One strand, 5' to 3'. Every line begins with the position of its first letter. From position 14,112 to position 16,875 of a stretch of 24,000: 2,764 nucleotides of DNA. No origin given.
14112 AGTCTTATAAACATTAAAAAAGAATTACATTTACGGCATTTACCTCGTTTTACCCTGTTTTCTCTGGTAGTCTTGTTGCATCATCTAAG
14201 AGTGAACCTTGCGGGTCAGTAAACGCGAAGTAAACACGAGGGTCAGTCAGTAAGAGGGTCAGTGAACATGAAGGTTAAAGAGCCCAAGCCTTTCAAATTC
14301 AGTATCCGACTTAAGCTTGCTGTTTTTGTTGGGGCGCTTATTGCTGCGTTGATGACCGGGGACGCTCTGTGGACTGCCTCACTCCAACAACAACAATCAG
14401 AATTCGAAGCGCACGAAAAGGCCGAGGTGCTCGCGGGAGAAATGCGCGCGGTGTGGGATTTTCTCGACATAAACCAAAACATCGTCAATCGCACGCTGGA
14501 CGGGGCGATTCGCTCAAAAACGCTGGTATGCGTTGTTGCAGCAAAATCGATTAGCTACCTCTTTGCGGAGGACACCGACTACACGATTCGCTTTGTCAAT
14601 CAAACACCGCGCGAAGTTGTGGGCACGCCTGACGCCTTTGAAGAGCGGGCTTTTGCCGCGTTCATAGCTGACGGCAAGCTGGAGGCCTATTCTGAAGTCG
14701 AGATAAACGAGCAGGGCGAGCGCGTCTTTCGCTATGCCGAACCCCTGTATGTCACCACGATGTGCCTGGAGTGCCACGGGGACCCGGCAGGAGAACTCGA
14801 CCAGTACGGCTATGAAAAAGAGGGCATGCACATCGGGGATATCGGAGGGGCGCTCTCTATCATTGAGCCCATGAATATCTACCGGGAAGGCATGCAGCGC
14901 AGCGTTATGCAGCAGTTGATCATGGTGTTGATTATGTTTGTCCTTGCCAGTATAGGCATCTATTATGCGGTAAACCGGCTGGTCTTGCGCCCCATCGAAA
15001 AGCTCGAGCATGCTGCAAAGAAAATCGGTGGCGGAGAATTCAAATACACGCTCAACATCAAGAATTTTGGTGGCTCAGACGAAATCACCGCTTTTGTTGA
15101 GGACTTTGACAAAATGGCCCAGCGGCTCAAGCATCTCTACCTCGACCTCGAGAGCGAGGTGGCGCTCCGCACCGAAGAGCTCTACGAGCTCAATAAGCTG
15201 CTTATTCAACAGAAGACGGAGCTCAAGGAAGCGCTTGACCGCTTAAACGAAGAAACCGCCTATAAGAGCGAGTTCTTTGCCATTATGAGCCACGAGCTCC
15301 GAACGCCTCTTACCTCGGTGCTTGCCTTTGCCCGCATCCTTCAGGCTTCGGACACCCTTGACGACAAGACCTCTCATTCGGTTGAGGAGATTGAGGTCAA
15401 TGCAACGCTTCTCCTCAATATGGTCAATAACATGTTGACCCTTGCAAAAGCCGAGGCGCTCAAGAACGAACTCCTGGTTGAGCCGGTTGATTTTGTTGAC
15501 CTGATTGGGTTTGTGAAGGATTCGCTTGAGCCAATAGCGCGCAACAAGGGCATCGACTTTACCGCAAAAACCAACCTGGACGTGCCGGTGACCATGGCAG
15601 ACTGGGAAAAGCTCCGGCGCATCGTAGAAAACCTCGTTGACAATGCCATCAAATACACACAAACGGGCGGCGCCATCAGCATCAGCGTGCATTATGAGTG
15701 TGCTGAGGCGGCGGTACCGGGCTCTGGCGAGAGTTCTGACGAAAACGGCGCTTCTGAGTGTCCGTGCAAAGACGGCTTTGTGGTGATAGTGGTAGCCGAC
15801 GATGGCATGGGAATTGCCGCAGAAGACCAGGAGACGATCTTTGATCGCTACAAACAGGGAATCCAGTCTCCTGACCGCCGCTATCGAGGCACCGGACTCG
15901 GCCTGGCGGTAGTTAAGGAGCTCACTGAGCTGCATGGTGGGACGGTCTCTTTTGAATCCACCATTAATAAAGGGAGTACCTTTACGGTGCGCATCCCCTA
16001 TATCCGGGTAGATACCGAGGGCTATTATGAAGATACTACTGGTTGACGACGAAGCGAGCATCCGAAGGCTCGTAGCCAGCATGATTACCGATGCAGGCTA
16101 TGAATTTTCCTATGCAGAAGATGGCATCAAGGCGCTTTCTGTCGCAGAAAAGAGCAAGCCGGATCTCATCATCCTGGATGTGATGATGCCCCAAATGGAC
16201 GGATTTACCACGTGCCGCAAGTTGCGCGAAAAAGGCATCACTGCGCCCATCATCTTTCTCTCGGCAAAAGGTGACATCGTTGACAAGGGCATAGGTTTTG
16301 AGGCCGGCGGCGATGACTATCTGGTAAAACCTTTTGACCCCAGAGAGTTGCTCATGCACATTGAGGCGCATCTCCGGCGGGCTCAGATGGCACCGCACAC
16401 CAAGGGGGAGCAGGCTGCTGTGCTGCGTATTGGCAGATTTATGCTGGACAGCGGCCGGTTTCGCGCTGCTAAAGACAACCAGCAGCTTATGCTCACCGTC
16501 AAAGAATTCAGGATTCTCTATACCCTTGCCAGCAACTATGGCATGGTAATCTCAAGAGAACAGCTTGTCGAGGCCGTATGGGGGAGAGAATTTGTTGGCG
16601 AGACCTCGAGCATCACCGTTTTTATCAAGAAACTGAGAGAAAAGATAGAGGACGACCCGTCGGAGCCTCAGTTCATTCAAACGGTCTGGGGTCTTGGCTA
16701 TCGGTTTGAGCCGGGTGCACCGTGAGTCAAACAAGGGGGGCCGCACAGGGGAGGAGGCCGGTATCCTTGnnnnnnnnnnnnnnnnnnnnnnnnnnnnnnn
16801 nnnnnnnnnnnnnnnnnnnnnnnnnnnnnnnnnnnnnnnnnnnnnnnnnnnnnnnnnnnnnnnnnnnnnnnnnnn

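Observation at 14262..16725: c-haem (DUF3365/Tll0287-like) sensor kinase and OmpR regulator divergent from the nos operon as a candidate N2O/NO/redox regulator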

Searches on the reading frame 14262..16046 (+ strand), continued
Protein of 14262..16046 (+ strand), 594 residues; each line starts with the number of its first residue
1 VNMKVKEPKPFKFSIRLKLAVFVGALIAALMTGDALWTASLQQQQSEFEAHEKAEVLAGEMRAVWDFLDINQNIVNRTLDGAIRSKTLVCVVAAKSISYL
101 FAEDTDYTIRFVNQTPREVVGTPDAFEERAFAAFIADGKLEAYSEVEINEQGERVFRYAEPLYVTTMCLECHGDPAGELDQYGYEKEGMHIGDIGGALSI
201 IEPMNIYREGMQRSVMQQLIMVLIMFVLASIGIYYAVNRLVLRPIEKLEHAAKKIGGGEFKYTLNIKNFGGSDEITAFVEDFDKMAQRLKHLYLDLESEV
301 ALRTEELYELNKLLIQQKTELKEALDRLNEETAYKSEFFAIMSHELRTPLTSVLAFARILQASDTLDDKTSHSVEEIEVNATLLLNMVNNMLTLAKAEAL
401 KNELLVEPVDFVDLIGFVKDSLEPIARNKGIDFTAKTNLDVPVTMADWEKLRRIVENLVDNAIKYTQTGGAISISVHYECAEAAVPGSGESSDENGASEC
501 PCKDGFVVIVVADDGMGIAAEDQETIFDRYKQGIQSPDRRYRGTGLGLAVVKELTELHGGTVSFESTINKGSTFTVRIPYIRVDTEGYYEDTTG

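Call 16: search_protein_families(library=ncbifam, proteins=[L001:7353-9716:-, L001:6758-7351:-, L001:3640-4788:-, L001:3156-3575:-, window:14262-16046:+], max_evalue=0.001)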
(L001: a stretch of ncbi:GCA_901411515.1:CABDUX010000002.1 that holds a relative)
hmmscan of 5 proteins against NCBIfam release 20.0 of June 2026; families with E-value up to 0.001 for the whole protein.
L001:7353-9716:- (787 aa): 27 families (the best 25 are shown)
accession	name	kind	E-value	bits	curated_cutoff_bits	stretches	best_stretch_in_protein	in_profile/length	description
TIGR02166.1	dmsA_ynfE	subfamily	1.2e-71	241.9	777.7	2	12-585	1-565/794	DMSO/selenate family reductase complex A subunit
TIGR03479.1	DMSO_red_II_alp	subfamily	1.7e-66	224.9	984.75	3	96-437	104-465/913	molybdopterin-dependent oxidoreductase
TIGR01591.1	Fdh-alpha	equivalog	7.1e-62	209.4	666.25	3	481-755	383-647/672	formate dehydrogenase subunit alpha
NF012032.0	PRK15488.1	equivalog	3.9e-54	183.9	694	3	12-298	3-281/759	thiosulfate reductase PhsA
NF011566.1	PRK14990.1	exception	9.7e-48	162.8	1600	3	11-296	13-317/814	dimethylsulfoxide reductase subunit A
NF041885.1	selenate_YnfE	exception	1.1e-47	162.4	1675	2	12-295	3-303/805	selenate/tellurate reductase subunit YnfE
NF047855.1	AssmNtatRedNasC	equivalog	2.6e-46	158.2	1100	3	64-301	27-266/708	assimilatory nitrate reductase catalytic subunit NasC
NF041884.1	selenate_YnfF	exception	1.4e-44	152.2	1650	2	12-296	1-297/798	selenate/tellurate reductase subunit YnfF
TIGR00509.1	bisC_fam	subfamily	2.6e-43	148.4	1017.55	3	628-758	581-715/772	molybdopterin guanine dinucleotide-containing S/N-oxide reductase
NF041323.1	Nitr_red_NasA_Halo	equivalog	2.6e-28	99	1000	2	90-299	30-237/673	assimilatory nitrate reductase NasA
NF010055.0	PRK13532.1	equivalog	4e-27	94.8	904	2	11-442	2-411/830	nitrate reductase catalytic subunit NapA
TIGR01701.1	Fdhalpha-like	subfamily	9.5e-27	93.5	582.15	2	106-442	93-391/744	FdhF/YdeP family oxidoreductase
NF041783.2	mnquin_red_QrcB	equivalog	1.3e-26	93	440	2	359-585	289-511/695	menaquinone reductase molybdopterin-binding-like subunit QrcB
TIGR01706.1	NAPA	equivalog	1e-25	90.2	930.55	2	12-442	2-411/830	periplasmic nitrate reductase subunit alpha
NF011682.0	PRK15102.1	equivalog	5.4e-25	87.6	909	2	693-754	706-767/829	trimethylamine-N-oxide reductase TorA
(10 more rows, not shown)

L001:6758-7351:- (197 aa): 32 families (the best 25 are shown)
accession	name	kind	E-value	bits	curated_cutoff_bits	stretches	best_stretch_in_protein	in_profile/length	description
TIGR02951.1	DMSO_dmsB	equivalog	5.5e-40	137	214.1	1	3-152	2-161/161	DMSO/selenate family reductase complex B subunit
NF008134.0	PRK10882.1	equivalog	5e-24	85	263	1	47-141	105-205/329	hydrogenase 2 operon protein HybA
NF011569.0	PRK14993.1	equivalog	1.3e-23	83.8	416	1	9-135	50-179/244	tetrathionate reductase subunit TtrB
TIGR01582.1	FDH-beta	equivalog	2.8e-23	82.4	334.7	1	33-142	71-180/283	formate dehydrogenase subunit beta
NF038355.1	FDH3_beta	equivalog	4.7e-22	78.9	240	1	3-110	3-108/180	formate dehydrogenase FDH3 subunit beta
NF042979.1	EthbenzDh_ebdB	equivalog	4.9e-22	78.3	740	1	50-145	148-243/354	ethylbenzene dehydrogenase subunit beta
TIGR03478.1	DMSO_red_II_bet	subfamily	2.7e-21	75.8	480.7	1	50-138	126-214/321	DMSO reductase family type II enzyme, iron-sulfur subunit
NF045715.1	sulf_resp_HmcB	equivalog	6.6e-21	74.7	420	1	42-142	94-196/307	sulfate respiration complex iron-sulfur protein HmcB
TIGR03149.1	cyt_nit_nrfC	equivalog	1.8e-20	73.2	377.6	1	10-149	46-189/225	cytochrome c nitrite reductase Fe-S protein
NF041715.1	arsenate_red_ArrB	equivalog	3.2e-20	72.7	450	1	1-106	1-107/233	arsenate respiratory reductase iron-sulfur subunit ArrB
NF045766.1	PhenlGlyoxDHPadI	equivalog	6.9e-17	61.3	700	1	8-154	10-148/443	NADH-dependent phenylglyoxylate dehydrogenase subunit beta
NF045797.1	DsrO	equivalog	4.7e-16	58.9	200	1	6-139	47-198/235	sulfate reduction electron transfer complex DsrMKJOP subunit DsrO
TIGR01660.1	narH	equivalog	9.6e-16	57.3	524.05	1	53-134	181-262/492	nitrate reductase subunit beta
NF009408.0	PRK12769.1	equivalog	6.2e-15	54.4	1003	1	9-143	9-146/659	formate-dependent uric acid utilization protein AegA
NF009451.0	PRK12809.1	equivalog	2.4e-14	52.6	1154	1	10-140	10-135/639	formate-dependent uric acid utilization protein YgfT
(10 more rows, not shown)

L001:3640-4788:- (382 aa): 8 families
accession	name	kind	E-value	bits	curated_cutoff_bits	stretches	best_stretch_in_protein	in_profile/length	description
TIGR03866.1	PQQ_ABC_repeats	subfamily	5.2e-20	71.7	287.3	2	66-167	11-114/310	PQQ-dependent catabolism-associated beta-propeller protein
NF052340.1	hydrazine_beta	equivalog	1.1e-14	54.3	560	1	204-306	38-134/372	hydrazine synthase subunit beta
TIGR02276.1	beta_rpt_yvtn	repeat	2.1e-14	53.2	27.85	0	65-99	3-37/42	beta-propeller repeat protein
NF052342.1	hydrazine_BC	exception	5.5e-11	41.4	1250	1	58-172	43-161/690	hydrazine synthase subunit beta-gamma fusion subunit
NF052460.1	L-NosZ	equivalog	1.4e-08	33.7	700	0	41-171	121-251/480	clade III lactonase-type nitrous-oxide reductase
NF052280.1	7_blade_YncE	equivalog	4.6e-08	32.2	400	0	75-174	191-295/338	7-bladed beta-propeller protein YncE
NF048007.1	MmpL3Stblzr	equivalog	9e-08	31.7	600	1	201-371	93-266/366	MmpL3/TtfA transport complex stabilizer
TIGR03907.1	QH_beta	equivalog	9.9e-05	21.6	223.2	0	314-363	266-314/338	quinohemoprotein amine dehydrogenase subunit beta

L001:3156-3575:- (139 aa): 0 families

window:14262-16046:+ (594 aa): 82 families (the best 25 are shown)
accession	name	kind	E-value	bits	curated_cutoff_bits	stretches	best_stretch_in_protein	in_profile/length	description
TIGR02956.1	TMAO_torS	equivalog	5.5e-53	180.3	676.5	1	213-585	328-687/967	TMAO reductase system sensor histidine kinase/response regulator TorS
NF047874.1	MASE3_PAS_HK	subfamily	2.2e-50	172.2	560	2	317-478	380-547/655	MASE3 domain-containing sensor histidine kinase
NF046044.1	PnpS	equivalog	5.3e-50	170.5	400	1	304-579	133-390/390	two-component system histidine kinase PnpS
NF045901.1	HisKinLetSLeg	equivalog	6.3e-50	170.1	1650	1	219-579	180-517/906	two-component system sensor histidine kinase LetS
NF008318.0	PRK11107.1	equivalog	1.8e-48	165.3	890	1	212-579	174-517/920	two-component sensor histidine kinase BarA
NF047465.1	hybrid_HK_LvrA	exception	2e-47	161.8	1200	1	281-580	141-422/819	hybrid histidine kinase/response regulator LvrA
NF033092.0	HK_WalK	equivalog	4.1e-47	161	725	3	335-479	372-517/594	cell wall metabolism sensor histidine kinase WalK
TIGR02966.1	phoR_proteo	equivalog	1.3e-42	146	334.2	2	325-483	104-262/333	phosphate regulon sensor histidine kinase PhoR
NF008302.0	PRK11091.1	equivalog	1.7e-42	145.6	838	1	319-586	267-511/779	aerobic respiration two-component sensor histidine kinase ArcB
NF038297.2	hybrid_HK_HrmK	equivalog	1.7e-40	139.3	725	2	503-583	380-460/607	hybrid histidine kinase/response regulator HrmK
NF040691.1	MtrAB_MtrB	equivalog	9.3e-40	137.1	450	3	310-481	246-417/507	MtrAB system histidine kinase MtrB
TIGR01386.1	cztS_silS_copS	subfamily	1.2e-39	136.6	292.55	2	318-579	224-457/457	heavy metal sensor histidine kinase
NF041947.1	LuxQ_Vibrio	equivalog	1.2e-39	135.9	1200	1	328-584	465-700/843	quorum-sensing autoinducer 2 sensor kinase/phosphatase LuxQ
NF045911.1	TCSHisKinNblS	equivalog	5.3e-39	134.1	1000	2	332-576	385-616/621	two-component system sensor histidine kinase NblS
NF041735.1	hist_kin_RppB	equivalog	1e-36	126.7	400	2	337-483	218-366/438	two-component system sensor histidine kinase RppB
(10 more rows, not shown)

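Call 17: search_solved_structures(query=L001:7353-9716:-, max_evalue=0.00001)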
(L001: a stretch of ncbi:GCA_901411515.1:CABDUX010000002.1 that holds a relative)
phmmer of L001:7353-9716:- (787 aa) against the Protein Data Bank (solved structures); distinct sequences matched with E-value up to 0.00001: 53.
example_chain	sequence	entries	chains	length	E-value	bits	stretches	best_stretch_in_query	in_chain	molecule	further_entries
7bkb_D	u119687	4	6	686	1.5e-35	125.8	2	73-294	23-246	Formate dehydrogenase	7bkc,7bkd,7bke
7qv7_S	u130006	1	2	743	6.1e-34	120.5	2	355-754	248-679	Hydrogen dependent carbon dioxide reductase subunit FdhF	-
2e7z_A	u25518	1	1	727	1e-32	116.5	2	475-722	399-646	Acetylene hydratase Ahy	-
5e7o_A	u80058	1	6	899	3.7e-31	111.4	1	96-307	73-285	DMSO reductase family type II enzyme, molybdopterin subunit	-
4ydd_A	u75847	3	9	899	3.7e-31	111.4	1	96-307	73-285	DMSO reductase family type II enzyme, molybdopterin subunit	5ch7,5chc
1aa6_A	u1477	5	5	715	1.1e-29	106.5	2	65-298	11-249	FORMATE DEHYDROGENASE H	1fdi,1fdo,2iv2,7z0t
9t1s_L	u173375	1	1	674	3.3e-29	104.9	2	78-298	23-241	formate dehydrogenase (coenzyme F420)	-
2vpw_A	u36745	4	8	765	3.2e-28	101.6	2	14-299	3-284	THIOSULFATE REDUCTASE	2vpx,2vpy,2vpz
1eu1_A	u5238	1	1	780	1.8e-25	92.6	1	489-762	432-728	DIMETHYL SULFOXIDE REDUCTASE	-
6tg9_A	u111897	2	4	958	1.3e-24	89.7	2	40-294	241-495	Formate dehydrogenase subunit alpha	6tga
9vap_A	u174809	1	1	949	4.7e-24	87.9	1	12-294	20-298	Formate dehydrogenase molybdopterin-binding subunit FdhA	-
1e18_A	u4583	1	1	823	4.9e-24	87.8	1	630-755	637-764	DMSO REDUCTASE.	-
1dms_A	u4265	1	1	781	1.4e-23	86.3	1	630-755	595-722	DMSO REDUCTASE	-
1e60_A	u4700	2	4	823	1.5e-23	86.2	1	630-755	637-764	Dimethyl sulfoxide/trimethylamine N-oxide reductase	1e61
9wxb_B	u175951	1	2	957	1.5e-23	86.1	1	47-294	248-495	Formate dehydrogenase alpha subunit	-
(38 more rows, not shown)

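Call 67: find_encoding_contigs(protein=P0001, flank=10000, max_places=3)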
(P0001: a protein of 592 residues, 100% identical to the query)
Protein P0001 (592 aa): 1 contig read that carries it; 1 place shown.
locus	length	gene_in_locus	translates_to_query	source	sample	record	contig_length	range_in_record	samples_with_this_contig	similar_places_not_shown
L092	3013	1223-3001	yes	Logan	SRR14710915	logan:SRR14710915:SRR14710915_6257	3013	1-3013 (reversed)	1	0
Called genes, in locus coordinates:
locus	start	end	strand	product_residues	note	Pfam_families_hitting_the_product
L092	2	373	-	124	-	?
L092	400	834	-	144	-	-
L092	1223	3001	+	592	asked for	PF11845:Tll0287-like, PF00672:HAMP (weak), PF00512:HisKA, PF02518:HATPase_c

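Call 85: list_cluster_members(proteins=[P0001, P0121])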
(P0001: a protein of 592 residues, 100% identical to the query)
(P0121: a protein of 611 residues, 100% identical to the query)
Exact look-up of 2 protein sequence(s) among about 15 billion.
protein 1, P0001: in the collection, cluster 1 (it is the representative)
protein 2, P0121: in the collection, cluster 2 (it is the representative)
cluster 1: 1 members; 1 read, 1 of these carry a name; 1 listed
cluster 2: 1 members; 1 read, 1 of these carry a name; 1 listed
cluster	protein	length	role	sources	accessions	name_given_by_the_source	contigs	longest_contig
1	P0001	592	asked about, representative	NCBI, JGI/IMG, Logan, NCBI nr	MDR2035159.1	MAG: DUF3365 domain-containing protein [Coriobacteriales bacterium] | signal transduction histidine kinase | DUF3365 domain-containing protein [Coriobacteriales bacterium]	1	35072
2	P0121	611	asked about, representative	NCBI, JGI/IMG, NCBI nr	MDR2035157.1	MAG: Sec-dependent nitrous-oxide reductase [Coriobacteriales bacterium] | nitrous-oxide reductase | Sec-dependent nitrous-oxide reductase [Coriobacteriales bacterium]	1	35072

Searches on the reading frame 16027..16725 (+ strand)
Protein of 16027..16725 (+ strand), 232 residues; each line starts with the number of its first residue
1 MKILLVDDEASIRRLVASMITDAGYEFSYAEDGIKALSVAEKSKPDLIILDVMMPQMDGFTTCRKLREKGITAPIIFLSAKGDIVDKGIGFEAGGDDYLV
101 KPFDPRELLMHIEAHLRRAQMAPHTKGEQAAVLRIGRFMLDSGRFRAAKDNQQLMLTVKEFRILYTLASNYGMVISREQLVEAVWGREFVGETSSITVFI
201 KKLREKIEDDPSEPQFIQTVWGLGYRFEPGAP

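Call 3: search_protein_families(library=pfam, proteins=[window:16027-16725:+], max_evalue=0.01)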
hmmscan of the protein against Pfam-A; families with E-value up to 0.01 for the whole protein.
window:16027-16725:+ (232 aa): 2 families
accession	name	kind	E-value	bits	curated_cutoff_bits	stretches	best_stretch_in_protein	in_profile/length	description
PF00072.30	Response_reg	-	1.7e-30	105.9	30.2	1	3-112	1-110/111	Response regulator receiver domain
PF00486.34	Trans_reg_C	-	2e-27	95.5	26.2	1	152-227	2-77/77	Transcriptional regulatory protein, C terminal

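Call 16: search_protein_families(library=ncbifam, proteins=[window:16027-16725:+], max_evalue=0.001)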
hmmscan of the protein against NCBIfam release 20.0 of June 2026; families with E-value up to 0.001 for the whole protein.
window:16027-16725:+ (232 aa): 104 families (the best 25 are shown)
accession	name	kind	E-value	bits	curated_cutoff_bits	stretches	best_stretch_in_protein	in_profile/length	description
NF045944.1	ResRegRpaBCyano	equivalog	1e-65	221.3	330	1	4-227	1-227/229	response regulator transcription factor RpaB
NF007005.1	PRK09468.1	equivalog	3.1e-61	206.8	331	1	2-229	5-233/237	osmolarity response regulator transcription factor OmpR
NF040689.1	MtrAB_MtrA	equivalog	7.8e-60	201.9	300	1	3-226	1-217/219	MtrAB system response regulator MtrA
NF040534.1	resp_reg_YycF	equivalog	3.5e-59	199.9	340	1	2-226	2-226/231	response regulator YycF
NF033117.2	vanR_ACDEGLN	exception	2.3e-57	194.2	350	1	3-228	1-226/226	VanR-ABDEGLN family response regulator transcription factor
NF041733.1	resp_reg_CseB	equivalog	7.2e-54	182.6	350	1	2-227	2-226/228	two-component system response regulator CseB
NF033120.0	vanR_FM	exception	1.5e-53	181.8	460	1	2-228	5-230/231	vancomycin resistance response regulator transcription factor, VanR-F/VanR-M family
TIGR01387.1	cztR_silR_copR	subfamily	7.8e-53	179.3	279.2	1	3-226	1-217/218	heavy metal response regulator transcription factor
TIGR02154.1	PhoB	equivalog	4.8e-52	176.5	296.2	1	2-228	4-226/226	phosphate regulon transcriptional regulator PhoB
NF008296.0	PRK11083.1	equivalog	7.5e-52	176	273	1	2-228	5-226/228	two-component system response regulator CreB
NF007982.1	PRK10710.1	equivalog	1.6e-49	168.6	380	1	2-228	9-228/235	envelope stress response regulator BaeR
NF008567.0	PRK11517.1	equivalog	2.3e-47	161.2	353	1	1-228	1-219/223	response regulator transcription factor HprR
NF053854.1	RespRegPhoBBctds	equivalog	3.4e-46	157.4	270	1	3-228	1-225/225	two-component system response regulator PhoB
NF008199.0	PRK10955.1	equivalog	5.1e-46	157.5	341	1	2-225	3-226/232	envelope stress response regulator transcription factor CpxR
NF000401.1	vanR-A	exception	1.5e-45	155.4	500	1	2-228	4-230/231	vancomycin resistance response regulator transcription factor VanR-A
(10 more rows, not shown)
